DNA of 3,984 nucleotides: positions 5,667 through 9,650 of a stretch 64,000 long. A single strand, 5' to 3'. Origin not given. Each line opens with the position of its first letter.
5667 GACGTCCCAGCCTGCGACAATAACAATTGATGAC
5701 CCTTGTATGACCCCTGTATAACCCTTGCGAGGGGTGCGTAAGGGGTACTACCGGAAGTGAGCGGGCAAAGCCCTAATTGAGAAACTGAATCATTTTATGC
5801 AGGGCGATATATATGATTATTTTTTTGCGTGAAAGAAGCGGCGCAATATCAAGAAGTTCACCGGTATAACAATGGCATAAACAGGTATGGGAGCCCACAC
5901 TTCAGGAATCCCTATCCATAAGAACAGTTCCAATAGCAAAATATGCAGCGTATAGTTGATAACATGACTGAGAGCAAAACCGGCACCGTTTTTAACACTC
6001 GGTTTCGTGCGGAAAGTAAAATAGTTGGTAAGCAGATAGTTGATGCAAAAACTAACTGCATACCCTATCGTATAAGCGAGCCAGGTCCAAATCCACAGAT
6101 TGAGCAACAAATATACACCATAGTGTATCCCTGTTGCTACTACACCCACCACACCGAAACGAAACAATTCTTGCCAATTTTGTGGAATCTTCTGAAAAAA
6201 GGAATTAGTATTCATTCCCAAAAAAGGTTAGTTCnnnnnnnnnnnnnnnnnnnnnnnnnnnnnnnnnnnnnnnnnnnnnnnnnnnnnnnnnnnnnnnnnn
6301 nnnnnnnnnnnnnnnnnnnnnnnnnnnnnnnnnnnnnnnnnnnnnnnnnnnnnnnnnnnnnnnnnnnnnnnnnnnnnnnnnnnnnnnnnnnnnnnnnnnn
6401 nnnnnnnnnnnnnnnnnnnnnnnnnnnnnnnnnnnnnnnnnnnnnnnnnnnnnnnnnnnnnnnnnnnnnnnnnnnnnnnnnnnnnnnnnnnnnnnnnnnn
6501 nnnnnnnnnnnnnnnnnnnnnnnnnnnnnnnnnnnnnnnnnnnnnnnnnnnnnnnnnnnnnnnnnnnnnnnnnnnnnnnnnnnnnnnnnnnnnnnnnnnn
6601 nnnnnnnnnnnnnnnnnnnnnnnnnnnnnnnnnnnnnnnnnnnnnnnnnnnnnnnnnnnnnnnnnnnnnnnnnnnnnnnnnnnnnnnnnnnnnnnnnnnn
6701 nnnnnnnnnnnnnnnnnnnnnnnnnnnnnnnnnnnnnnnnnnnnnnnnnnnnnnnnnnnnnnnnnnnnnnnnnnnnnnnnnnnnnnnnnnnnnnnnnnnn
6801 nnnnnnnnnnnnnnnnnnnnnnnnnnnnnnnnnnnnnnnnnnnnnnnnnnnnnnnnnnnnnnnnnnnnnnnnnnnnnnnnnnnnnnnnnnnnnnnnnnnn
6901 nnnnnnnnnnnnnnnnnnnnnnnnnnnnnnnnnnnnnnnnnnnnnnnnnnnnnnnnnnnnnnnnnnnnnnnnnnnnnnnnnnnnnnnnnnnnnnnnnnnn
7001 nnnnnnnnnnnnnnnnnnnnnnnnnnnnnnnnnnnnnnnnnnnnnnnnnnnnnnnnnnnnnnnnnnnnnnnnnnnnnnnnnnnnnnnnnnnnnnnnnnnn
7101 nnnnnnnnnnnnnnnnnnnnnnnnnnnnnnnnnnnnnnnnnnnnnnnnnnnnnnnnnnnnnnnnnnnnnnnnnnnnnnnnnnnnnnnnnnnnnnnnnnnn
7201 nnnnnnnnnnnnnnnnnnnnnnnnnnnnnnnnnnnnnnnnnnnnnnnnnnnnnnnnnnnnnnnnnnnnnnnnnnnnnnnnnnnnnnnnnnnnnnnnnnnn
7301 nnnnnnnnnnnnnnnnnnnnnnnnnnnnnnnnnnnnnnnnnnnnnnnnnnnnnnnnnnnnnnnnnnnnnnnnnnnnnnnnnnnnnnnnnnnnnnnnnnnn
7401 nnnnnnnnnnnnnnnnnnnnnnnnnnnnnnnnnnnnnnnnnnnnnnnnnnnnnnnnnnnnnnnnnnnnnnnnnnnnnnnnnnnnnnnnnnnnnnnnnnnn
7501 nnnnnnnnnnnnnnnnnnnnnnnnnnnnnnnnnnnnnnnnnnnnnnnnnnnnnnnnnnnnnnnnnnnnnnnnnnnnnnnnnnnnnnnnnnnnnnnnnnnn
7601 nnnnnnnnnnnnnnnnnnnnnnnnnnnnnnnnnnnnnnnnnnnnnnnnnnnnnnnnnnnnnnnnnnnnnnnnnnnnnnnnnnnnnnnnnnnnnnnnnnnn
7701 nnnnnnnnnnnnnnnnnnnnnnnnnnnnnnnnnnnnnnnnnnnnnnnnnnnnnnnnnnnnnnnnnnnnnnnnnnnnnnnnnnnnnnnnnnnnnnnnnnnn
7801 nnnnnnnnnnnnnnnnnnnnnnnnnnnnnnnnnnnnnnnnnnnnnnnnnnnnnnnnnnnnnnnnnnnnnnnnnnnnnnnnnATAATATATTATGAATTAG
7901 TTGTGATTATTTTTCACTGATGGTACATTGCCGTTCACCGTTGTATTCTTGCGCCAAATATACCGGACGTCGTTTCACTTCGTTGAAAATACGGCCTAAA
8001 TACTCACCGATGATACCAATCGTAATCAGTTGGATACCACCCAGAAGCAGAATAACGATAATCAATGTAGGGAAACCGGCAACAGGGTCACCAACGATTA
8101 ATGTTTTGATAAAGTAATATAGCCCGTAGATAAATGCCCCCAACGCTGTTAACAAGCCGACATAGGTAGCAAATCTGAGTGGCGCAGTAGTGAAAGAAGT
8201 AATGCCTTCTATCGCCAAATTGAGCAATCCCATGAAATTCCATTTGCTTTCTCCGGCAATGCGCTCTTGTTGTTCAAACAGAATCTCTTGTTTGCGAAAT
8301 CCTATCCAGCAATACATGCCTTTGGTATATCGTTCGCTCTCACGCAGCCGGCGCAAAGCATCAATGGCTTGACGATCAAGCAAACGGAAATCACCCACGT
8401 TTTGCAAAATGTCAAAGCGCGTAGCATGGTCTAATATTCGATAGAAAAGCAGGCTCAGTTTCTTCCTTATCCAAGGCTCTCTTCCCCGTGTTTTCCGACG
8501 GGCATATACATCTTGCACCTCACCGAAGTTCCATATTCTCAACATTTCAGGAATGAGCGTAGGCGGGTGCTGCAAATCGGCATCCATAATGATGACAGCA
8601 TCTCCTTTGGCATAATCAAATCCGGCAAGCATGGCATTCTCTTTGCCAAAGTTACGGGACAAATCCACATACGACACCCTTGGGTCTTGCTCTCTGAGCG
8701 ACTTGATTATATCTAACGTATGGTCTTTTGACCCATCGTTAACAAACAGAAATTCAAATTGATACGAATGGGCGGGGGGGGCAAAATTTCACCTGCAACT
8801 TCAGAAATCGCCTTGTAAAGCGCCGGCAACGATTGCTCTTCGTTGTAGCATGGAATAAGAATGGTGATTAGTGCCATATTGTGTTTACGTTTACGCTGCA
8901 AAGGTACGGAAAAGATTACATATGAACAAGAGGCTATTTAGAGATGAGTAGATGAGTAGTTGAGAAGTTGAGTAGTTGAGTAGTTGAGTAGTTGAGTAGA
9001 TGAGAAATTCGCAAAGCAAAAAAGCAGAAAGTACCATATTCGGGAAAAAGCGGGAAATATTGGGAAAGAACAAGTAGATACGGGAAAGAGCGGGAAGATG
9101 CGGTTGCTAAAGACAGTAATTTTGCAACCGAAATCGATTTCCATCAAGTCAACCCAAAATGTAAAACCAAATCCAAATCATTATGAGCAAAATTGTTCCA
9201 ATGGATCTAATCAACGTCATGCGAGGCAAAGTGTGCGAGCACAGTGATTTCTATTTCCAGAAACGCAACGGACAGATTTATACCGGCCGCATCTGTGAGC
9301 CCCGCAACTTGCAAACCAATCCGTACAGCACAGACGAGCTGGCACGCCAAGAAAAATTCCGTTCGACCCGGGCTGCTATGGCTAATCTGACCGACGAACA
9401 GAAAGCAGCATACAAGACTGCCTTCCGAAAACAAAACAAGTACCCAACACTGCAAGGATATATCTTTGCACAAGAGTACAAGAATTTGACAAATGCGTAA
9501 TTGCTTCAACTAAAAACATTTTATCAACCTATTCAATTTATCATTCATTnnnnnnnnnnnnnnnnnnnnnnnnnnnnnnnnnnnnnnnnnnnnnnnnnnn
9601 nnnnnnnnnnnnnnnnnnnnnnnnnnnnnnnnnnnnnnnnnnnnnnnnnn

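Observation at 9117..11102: Five-gene plus-strand operon resembling a phage lysis cassette embedded in the glycan locus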

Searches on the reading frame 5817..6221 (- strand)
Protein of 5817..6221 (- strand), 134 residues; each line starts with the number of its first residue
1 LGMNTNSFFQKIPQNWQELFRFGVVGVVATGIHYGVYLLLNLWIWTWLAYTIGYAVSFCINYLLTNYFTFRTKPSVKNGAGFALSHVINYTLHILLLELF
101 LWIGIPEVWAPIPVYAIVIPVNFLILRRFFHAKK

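Call 48: search_protein_families(library=pfam, proteins=[window:5817-6221:-], max_evalue=0.01)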
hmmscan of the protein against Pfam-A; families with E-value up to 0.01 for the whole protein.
window:5817-6221:- (134 aa): 1 family
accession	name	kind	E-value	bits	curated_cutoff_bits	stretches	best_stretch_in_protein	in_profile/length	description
PF04138.20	GtrA_DPMS_TM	-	5.3e-20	72.2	26.1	1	21-129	1-115/117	GtrA/DPMS, transmembrane domain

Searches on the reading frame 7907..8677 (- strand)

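Call 9: search_protein_families(library=pfam, proteins=[window:7907-8677:-], max_evalue=0.001)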
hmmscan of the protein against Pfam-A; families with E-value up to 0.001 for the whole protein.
window:7907-8677:- (256 aa): 1 family
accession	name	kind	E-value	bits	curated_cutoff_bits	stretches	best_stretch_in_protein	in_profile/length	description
PF00535.33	Glycos_transf_2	-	2.3e-16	60.6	23.3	1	3-107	57-166/168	Glycosyl transferase family 2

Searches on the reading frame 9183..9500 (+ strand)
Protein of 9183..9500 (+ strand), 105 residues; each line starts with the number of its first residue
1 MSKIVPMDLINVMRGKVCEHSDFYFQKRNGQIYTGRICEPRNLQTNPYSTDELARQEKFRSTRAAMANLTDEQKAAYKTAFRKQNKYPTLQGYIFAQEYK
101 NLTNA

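Call 3: search_protein_families(library=pfam, proteins=[window:9183-9500:+], max_evalue=1)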
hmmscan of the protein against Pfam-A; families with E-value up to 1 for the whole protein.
window:9183-9500:+ (105 aa): 1 family
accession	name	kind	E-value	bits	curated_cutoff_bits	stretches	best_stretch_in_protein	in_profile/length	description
PF09855.14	Zn_ribbon_13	-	0.12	13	23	0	54-87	10-43/63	Nucleic-acid-binding protein containing Zn-ribbon domain (DUF2082)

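Call 4: search_protein_families(library=phrogs, proteins=[window:9183-9500:+], max_evalue=1)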
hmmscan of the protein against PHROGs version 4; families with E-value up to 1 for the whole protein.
window:9183-9500:+ (105 aa): 0 families

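Call 5: search_protein_families(library=ncbifam, proteins=[window:9183-9500:+], max_evalue=1)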
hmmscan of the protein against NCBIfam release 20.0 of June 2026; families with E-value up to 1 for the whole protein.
window:9183-9500:+ (105 aa): 1 family
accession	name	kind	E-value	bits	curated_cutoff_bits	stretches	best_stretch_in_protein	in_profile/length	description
TIGR01363.1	strep_his_triad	subfamily_domain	0.011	14.7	33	1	19-96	120-192/348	pneumococcal-type histidine triad protein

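Call 67: search_protein_families(library=padloc, proteins=[window:9183-9500:+], max_evalue=1)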
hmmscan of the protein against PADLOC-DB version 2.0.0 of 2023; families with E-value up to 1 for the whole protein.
window:9183-9500:+ (105 aa): 0 families
